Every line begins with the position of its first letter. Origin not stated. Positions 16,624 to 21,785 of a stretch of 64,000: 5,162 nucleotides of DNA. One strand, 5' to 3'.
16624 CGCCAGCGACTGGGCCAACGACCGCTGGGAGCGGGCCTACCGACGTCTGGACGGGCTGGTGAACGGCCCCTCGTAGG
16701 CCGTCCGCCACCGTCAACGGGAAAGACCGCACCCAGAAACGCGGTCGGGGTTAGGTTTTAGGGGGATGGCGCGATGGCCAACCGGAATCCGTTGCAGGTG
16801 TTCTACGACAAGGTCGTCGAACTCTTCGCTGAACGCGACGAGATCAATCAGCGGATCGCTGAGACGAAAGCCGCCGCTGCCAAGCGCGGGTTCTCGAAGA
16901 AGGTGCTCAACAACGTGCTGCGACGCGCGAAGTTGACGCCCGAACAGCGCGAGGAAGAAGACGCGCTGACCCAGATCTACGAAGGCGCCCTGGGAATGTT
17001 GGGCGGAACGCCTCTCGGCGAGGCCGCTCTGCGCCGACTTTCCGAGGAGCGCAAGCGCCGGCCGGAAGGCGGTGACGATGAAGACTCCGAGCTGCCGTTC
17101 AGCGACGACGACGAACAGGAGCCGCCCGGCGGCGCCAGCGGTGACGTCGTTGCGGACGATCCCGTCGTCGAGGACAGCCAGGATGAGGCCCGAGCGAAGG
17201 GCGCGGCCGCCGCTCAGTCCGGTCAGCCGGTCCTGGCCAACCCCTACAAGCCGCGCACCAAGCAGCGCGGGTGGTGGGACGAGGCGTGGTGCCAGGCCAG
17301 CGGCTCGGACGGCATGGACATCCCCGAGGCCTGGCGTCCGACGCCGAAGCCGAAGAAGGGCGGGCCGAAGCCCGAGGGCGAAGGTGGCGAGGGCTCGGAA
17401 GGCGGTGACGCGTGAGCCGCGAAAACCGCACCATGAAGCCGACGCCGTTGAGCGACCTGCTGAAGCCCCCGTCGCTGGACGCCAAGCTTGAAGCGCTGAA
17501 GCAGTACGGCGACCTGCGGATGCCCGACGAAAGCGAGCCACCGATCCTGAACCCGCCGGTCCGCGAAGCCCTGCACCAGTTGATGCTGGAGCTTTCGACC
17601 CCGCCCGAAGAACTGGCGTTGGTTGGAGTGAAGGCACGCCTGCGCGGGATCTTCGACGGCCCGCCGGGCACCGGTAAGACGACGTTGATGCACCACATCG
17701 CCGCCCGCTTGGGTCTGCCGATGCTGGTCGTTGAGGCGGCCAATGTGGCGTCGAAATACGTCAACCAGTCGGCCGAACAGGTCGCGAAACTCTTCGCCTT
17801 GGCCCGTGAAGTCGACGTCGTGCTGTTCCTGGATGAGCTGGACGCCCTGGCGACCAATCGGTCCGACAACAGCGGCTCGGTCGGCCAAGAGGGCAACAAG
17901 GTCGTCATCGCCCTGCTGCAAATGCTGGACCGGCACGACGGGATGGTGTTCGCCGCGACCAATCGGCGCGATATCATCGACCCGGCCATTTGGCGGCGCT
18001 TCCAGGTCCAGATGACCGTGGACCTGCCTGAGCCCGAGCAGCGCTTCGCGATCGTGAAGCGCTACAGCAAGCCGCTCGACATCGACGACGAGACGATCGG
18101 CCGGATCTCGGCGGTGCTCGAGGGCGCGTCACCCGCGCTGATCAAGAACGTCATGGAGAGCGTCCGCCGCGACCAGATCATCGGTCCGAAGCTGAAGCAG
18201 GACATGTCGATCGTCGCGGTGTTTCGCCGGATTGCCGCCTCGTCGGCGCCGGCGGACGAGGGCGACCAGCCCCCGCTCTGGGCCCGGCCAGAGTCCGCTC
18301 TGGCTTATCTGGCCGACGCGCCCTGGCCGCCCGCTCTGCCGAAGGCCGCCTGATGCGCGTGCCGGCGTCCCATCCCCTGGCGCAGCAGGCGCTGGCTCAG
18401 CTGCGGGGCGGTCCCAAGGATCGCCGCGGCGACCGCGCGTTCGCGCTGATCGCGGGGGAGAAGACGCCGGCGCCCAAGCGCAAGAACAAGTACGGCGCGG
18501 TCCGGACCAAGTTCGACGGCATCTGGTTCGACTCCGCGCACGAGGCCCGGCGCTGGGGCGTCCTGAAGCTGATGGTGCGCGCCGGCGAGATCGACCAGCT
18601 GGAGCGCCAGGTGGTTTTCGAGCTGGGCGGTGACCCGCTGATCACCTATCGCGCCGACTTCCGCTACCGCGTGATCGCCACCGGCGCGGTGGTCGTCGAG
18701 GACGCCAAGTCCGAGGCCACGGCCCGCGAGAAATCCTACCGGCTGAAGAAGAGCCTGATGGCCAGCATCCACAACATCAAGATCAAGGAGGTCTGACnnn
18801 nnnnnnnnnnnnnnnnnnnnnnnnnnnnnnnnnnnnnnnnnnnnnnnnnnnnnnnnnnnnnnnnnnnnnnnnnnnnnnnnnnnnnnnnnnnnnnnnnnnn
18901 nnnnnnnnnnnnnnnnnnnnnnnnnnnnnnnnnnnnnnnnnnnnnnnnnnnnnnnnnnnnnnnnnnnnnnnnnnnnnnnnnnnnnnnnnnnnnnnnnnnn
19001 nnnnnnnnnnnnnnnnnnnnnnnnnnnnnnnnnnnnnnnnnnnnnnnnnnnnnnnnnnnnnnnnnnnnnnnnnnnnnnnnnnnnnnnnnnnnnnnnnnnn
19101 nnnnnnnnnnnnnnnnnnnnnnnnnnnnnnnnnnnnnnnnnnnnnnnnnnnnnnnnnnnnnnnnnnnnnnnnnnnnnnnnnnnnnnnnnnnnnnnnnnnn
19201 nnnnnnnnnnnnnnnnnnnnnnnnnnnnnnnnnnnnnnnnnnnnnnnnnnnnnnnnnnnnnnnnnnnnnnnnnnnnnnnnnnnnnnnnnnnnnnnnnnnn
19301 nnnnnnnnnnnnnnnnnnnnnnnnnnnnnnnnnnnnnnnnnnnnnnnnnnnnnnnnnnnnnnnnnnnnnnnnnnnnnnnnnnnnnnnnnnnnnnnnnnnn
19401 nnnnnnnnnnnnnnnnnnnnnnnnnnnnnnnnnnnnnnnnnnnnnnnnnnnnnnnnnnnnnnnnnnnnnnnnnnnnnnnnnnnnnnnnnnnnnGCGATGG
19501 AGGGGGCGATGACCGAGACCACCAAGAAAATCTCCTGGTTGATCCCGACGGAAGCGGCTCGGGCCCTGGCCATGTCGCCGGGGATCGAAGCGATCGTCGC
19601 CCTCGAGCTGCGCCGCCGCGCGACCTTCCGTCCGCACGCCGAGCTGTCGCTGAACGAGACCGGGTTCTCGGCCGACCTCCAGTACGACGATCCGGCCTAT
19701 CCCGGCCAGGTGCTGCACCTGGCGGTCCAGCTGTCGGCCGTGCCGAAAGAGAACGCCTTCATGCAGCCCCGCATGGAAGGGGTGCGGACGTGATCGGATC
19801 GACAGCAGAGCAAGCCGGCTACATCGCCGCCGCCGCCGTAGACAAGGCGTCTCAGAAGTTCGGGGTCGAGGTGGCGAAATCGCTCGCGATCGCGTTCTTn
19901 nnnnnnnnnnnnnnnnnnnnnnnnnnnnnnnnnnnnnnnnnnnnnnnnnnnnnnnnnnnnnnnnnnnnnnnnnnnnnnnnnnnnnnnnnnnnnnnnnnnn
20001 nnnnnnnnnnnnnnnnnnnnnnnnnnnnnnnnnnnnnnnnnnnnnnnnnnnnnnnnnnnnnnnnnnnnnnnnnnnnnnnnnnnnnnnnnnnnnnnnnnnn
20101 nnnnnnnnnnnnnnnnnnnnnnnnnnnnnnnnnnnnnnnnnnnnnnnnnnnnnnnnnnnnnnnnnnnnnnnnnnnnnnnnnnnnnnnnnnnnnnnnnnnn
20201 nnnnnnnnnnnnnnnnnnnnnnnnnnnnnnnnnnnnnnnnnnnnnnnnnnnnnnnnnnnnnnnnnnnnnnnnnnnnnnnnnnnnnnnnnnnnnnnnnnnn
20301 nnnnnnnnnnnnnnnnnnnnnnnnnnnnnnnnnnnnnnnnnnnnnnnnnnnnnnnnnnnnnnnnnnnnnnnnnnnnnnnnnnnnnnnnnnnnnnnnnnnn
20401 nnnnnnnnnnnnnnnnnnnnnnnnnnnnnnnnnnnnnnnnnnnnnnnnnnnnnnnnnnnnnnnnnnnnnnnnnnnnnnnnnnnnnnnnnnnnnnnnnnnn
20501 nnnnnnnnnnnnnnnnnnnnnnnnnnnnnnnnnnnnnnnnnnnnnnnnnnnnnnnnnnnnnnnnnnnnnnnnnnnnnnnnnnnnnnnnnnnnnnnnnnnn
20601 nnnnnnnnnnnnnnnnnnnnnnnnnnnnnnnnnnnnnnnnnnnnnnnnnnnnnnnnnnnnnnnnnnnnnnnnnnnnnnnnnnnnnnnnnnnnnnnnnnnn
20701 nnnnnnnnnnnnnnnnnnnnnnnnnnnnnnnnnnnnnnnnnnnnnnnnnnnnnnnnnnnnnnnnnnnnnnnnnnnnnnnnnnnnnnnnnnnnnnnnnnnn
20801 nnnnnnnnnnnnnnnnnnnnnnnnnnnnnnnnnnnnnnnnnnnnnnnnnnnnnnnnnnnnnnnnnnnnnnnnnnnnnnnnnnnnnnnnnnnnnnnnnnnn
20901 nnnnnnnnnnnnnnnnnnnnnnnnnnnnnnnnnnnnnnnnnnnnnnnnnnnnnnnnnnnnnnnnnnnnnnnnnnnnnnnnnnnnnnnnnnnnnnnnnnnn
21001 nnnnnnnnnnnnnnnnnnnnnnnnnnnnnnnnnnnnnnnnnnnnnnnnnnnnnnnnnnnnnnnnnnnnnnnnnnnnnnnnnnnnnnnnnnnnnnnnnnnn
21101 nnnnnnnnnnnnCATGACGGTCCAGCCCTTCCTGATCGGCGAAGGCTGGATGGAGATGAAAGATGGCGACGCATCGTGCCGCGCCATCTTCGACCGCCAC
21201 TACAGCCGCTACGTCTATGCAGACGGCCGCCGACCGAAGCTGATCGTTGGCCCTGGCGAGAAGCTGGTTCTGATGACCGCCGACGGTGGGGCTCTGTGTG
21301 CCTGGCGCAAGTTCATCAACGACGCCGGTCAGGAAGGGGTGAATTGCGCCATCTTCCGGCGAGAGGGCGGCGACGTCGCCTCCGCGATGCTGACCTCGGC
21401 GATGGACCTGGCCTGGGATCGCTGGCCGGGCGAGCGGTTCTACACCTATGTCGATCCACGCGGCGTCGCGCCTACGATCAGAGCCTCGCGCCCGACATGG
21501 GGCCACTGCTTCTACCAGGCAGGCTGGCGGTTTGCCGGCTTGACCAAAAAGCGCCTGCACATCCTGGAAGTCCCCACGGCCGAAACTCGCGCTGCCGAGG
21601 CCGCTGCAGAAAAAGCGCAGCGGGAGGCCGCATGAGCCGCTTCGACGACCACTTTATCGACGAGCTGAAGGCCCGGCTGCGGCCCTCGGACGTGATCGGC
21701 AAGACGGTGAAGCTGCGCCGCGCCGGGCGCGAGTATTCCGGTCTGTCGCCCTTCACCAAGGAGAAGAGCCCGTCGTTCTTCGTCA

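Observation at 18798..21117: GcrA-like regulator adjacent to a beta-class (SPPY) DNA methyltransferase: a phage copy of the host methylation-dependent cell-cycle transcription circuit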

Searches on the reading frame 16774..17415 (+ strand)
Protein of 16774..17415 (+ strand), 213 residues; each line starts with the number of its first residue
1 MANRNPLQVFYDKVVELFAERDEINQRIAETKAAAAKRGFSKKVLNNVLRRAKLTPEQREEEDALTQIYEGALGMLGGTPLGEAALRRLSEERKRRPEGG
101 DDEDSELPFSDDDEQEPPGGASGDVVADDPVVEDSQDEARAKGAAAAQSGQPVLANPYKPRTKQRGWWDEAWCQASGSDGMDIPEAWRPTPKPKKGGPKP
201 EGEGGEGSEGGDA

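Call 3: search_protein_families(library=pfam, proteins=[window:16774-17415:+], max_evalue=0.01)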
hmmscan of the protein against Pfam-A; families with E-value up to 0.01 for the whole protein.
window:16774-17415:+ (213 aa): 3 families
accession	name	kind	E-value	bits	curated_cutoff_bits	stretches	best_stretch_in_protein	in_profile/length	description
PF10073.14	GapR_DNA-bd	-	1e-09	38.3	22.6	1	5-74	3-72/72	GapR-like, DNA-binding domain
PF04957.18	RMF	-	0.0014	19.1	27.9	1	134-172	7-45/53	Ribosome modulation factor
PF01817.26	CM_2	-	0.0015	19.2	27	1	13-70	11-69/80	Chorismate mutase type II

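Call 4: search_protein_families(library=ncbifam, proteins=[window:16774-17415:+], max_evalue=0.01)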
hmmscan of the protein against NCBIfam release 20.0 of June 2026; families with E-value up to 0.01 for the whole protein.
window:16774-17415:+ (213 aa): 2 families
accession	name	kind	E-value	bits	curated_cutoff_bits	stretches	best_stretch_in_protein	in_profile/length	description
NF010247.0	PRK13694.1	subfamily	1.3e-11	44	94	1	4-75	11-82/83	hypothetical protein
NF052541.1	NucAsocGapRCau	equivalog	2.1e-06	27.7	140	1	7-74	19-86/88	nucleoid-associated protein GapR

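Call 39: search_protein_families(library=phrogs, proteins=[window:16774-17415:+], max_evalue=0.001)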
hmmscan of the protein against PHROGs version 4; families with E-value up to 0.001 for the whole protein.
window:16774-17415:+ (213 aa): 1 family
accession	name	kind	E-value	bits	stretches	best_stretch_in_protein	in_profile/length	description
phrog_4212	-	unknown function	1.6e-09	38.4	1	5-76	281-352/353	-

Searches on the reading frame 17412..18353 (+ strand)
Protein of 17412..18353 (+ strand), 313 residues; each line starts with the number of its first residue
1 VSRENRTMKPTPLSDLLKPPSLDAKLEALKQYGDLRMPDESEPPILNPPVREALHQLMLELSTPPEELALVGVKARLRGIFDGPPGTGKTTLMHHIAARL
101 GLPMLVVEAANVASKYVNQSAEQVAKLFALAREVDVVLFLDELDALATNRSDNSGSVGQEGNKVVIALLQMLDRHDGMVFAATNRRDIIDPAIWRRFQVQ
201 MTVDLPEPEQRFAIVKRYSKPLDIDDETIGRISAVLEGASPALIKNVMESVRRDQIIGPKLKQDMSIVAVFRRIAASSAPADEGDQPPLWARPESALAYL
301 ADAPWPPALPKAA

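Call 3: search_protein_families(library=pfam, proteins=[window:17412-18353:+], max_evalue=0.01)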
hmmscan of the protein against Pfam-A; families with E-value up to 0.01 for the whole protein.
window:17412-18353:+ (313 aa): 9 families
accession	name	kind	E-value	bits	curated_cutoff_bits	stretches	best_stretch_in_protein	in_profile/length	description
PF00004.35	AAA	-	9.7e-29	100.9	21.2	1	81-204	3-130/131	ATPase family associated with various cellular activities (AAA)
PF05496.18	RuvB_N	-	6.3e-05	23.2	27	1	80-148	37-98/159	Holliday junction DNA helicase RuvB P-loop domain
PF07728.20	AAA_5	-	0.00022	21.7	22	1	82-109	5-33/139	AAA domain (dynein-related subfamily)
PF13521.12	AAA_28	-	0.00027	21.6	27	1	81-120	4-39/164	AAA domain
PF13191.12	AAA_16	-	0.00052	21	32.6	1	83-173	31-125/167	AAA ATPase domain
PF13671.12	AAA_33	-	0.0046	17.7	27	0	82-124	5-45/143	AAA domain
PF20720.3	nSTAND3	-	0.0052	16.9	27.2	1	82-193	23-119/155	Novel STAND NTPase 3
PF13401.12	AAA_22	-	0.0063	17.3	27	0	80-111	9-43/130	AAA domain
PF25199.1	nSTAND_NTPase5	-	0.0078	16.5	34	0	82-166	47-128/145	Novel STAND NTPase 5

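Call 39: search_protein_families(library=phrogs, proteins=[window:17412-18353:+], max_evalue=0.001)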
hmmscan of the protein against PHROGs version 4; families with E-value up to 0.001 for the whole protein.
window:17412-18353:+ (313 aa): 16 families
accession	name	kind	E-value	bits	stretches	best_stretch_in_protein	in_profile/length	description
phrog_3757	-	unknown function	1.1e-57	197.1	1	38-257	89-309/367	-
phrog_10401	-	other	5.1e-26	92.6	1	80-217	464-598/667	ATPase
phrog_30773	-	unknown function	2e-20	73.6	1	65-242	185-374/666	-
phrog_9172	-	unknown function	1e-17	65.2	1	80-217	111-256/509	-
phrog_8638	-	unknown function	5e-12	46.2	1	83-218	312-451/568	-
phrog_7485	-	unknown function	1.5e-11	44.9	1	71-219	222-371/430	-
phrog_4339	-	unknown function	4.1e-08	33.8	0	107-174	331-393/552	-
phrog_29662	-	other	2.5e-07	30.8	1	82-253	355-522/548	ATP-dependent protease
phrog_11838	-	DNA, RNA and nucleotide metabolism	2.9e-07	31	1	81-153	45-117/420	clamp loader of DNA polymerase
phrog_168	-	DNA, RNA and nucleotide metabolism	5.1e-07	30.7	1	81-206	47-159/314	clamp loader of DNA polymerase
phrog_5534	-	unknown function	1.1e-06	29.1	1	80-181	31-133/273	-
phrog_249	-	moron, auxiliary metabolic gene and host takeover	7.3e-06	26.5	1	81-145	132-204/380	porphyrin biosynthesis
phrog_5846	-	DNA, RNA and nucleotide metabolism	2.2e-05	24.9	1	80-149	42-109/380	clamp loader of DNA polymerase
phrog_10440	-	unknown function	6.6e-05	22.6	1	78-255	233-403/483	-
phrog_4871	-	other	0.00014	21.4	0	83-219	220-368/764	ATP-dependent protease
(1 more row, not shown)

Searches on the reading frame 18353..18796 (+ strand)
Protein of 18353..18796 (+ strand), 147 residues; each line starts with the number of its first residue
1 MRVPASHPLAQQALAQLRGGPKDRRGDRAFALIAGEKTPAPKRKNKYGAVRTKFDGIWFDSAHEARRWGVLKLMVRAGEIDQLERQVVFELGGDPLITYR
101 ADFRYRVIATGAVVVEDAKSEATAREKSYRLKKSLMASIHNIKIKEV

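Call 3: search_protein_families(library=pfam, proteins=[window:18353-18796:+], max_evalue=0.01)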
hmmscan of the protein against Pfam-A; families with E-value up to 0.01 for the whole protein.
window:18353-18796:+ (147 aa): 1 family
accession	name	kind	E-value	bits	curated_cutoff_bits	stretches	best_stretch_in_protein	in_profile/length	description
PF06356.17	DUF1064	-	2.2e-10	41.4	24.7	1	45-137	2-99/117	Protein of unknown function (DUF1064)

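Call 39: search_protein_families(library=phrogs, proteins=[window:18353-18796:+], max_evalue=0.001)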
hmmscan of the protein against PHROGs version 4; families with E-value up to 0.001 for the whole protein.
window:18353-18796:+ (147 aa): 2 families
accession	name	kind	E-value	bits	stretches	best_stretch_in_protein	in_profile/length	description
phrog_190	-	DNA, RNA and nucleotide metabolism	8.7e-28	98.6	1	34-147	165-281/338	Holliday junction resolvase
phrog_32087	-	unknown function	4.2e-15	56.8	1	95-147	15-67/67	-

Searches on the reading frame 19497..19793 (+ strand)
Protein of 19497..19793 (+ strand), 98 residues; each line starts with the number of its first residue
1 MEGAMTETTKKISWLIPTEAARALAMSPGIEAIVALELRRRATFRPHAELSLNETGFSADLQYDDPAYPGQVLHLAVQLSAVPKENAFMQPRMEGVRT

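Call 3: search_protein_families(library=pfam, proteins=[window:19497-19793:+], max_evalue=0.01)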
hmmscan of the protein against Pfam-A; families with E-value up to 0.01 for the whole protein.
window:19497-19793:+ (98 aa): 0 families

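Call 4: search_protein_families(library=ncbifam, proteins=[window:19497-19793:+], max_evalue=0.01)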
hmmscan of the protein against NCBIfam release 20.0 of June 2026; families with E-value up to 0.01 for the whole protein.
window:19497-19793:+ (98 aa): 0 families

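Call 39: search_protein_families(library=phrogs, proteins=[window:19509-19793:+], max_evalue=0.001)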
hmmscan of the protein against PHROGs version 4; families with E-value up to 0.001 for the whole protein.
window:19509-19793:+ (94 aa): 0 families

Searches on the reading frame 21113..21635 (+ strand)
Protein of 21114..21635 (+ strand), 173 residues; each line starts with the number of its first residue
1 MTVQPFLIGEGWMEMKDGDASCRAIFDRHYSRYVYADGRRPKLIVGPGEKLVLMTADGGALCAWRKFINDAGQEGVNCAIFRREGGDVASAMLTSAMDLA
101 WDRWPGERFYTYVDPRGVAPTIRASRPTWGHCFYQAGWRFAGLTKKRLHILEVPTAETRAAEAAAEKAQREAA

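Call 3: search_protein_families(library=pfam, proteins=[window:21113-21635:+], max_evalue=0.01)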
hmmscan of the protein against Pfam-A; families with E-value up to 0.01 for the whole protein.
window:21113-21635:+ (174 aa): 0 families

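Call 4: search_protein_families(library=ncbifam, proteins=[window:21113-21635:+], max_evalue=0.01)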
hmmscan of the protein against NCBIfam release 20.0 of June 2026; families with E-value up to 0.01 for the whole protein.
window:21113-21635:+ (174 aa): 0 families

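Call 39: search_protein_families(library=phrogs, proteins=[window:21114-21635:+], max_evalue=0.001)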
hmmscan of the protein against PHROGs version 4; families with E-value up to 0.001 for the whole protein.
window:21114-21635:+ (173 aa): 1 family
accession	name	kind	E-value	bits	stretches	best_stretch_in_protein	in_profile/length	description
phrog_24928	-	unknown function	6.9e-21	75.7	1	12-163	3-148/157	-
